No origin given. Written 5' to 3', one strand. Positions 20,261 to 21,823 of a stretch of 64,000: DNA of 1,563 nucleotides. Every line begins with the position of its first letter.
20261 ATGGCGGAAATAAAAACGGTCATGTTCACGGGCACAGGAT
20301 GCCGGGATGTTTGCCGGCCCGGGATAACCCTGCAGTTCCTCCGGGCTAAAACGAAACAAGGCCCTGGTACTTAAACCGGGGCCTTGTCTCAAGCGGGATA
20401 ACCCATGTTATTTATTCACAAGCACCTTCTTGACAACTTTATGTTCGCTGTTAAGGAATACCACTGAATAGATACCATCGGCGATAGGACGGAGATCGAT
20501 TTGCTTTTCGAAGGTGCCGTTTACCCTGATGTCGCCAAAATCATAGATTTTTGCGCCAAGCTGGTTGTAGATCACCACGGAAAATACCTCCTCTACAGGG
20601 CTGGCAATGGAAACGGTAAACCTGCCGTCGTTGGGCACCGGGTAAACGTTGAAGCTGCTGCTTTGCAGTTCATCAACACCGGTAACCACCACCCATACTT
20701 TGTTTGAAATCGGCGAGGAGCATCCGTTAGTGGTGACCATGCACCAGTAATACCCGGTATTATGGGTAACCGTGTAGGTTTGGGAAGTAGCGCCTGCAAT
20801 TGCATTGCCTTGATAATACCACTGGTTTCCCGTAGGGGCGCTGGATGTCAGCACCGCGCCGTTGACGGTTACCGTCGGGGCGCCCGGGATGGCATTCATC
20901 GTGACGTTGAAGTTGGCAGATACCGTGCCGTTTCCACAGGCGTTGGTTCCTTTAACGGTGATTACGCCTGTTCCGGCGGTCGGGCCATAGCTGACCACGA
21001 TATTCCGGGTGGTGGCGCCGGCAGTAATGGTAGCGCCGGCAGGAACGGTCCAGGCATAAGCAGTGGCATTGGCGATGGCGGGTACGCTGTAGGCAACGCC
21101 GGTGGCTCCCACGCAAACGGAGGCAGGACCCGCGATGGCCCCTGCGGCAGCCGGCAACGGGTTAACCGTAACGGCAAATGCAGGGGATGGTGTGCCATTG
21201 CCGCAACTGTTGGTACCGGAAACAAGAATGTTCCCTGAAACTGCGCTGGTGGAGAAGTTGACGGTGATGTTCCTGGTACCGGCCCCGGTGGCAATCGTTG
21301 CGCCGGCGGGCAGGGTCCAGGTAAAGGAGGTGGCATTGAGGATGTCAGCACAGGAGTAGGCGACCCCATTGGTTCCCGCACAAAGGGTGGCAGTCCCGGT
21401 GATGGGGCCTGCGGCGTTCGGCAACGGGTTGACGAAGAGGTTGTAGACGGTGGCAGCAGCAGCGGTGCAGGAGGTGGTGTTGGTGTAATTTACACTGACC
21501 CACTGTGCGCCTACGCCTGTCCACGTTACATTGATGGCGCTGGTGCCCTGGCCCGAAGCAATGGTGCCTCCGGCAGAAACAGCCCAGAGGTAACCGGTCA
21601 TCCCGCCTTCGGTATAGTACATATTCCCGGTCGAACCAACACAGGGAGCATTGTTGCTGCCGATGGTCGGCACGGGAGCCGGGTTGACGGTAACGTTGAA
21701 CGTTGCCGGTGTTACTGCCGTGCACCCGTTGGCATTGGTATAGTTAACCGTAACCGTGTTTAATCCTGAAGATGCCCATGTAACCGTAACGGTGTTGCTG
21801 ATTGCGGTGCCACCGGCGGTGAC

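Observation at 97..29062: A 27-kb head-to-tail array of five giant T9SS cargo paralogs shares one fixed C-terminal grammar but has unrelated N-terminal heads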

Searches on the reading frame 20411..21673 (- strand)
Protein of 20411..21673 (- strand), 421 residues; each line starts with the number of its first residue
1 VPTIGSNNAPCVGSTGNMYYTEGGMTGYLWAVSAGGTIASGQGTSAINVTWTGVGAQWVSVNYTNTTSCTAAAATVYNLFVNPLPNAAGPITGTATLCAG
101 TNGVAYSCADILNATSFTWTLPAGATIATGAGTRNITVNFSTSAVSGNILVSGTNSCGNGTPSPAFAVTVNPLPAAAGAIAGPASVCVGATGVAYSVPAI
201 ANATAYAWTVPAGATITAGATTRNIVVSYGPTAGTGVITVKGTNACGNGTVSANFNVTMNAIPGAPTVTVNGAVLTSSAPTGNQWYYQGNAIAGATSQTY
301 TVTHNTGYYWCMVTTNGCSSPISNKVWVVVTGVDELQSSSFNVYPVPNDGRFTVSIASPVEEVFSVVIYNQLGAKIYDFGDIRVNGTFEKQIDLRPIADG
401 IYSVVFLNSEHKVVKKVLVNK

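Call 17: find_homologous_proteins(query=window:20411-21673:-, max_evalue=1e-20)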
Query window:20411-21673:- (421 aa): 635 proteins with E <= 1e-20 among 8000 candidates; the best 120 are listed.
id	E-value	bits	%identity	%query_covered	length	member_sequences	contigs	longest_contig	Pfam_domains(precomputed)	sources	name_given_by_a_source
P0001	6.8e-253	857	82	100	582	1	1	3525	PF19408.6,PF18962.8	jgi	jgi:hypothetical protein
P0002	4.2e-235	798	69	100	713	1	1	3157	PF19408.6,PF18962.8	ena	-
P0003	3.4e-225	766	66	100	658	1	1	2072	PF19408.6,PF18962.8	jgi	jgi:hypothetical protein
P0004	3.6e-223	759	67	100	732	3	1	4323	PF19408.6,PF18962.8,PF18911.7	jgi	jgi:hypothetical protein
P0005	5.0e-223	759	78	98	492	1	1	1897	PF19408.6,PF18962.8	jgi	jgi:PKD-like domain/Secretion system C-terminal sorting domain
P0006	7.7e-219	745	74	100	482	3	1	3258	PF19408.6,PF18962.8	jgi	jgi:hypothetical protein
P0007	2.5e-217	740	75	97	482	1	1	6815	PF19408.6,PF18962.8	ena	-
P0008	1.6e-214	731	62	100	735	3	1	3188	PF19408.6,PF18962.8,PF21307.3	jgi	jgi:hypothetical protein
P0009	1.8e-210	717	63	100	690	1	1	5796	PF19408.6,PF18962.8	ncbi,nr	ncbi:MAG: T9SS type A sorting domain-containing protein, partial [Bacteroidales bacterium]|nr:T9SS t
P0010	3.4e-206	703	62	100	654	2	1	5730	PF19408.6,PF18962.8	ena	-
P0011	1.9e-197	674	78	94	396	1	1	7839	PF19408.6,PF18962.8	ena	-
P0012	1.6e-195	668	63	100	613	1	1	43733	PF19408.6,PF18962.8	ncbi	-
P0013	3.2e-194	664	73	100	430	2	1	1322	PF19408.6,PF18962.8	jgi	-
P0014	7.4e-192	656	61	100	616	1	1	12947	PF19408.6,PF18962.8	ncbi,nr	ncbi:MAG TPA: T9SS type A sorting domain-containing protein, partial [Bacteroidales bacterium]|nr:T9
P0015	3.3e-189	647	65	100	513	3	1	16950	PF19408.6,PF18962.8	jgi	jgi:hypothetical protein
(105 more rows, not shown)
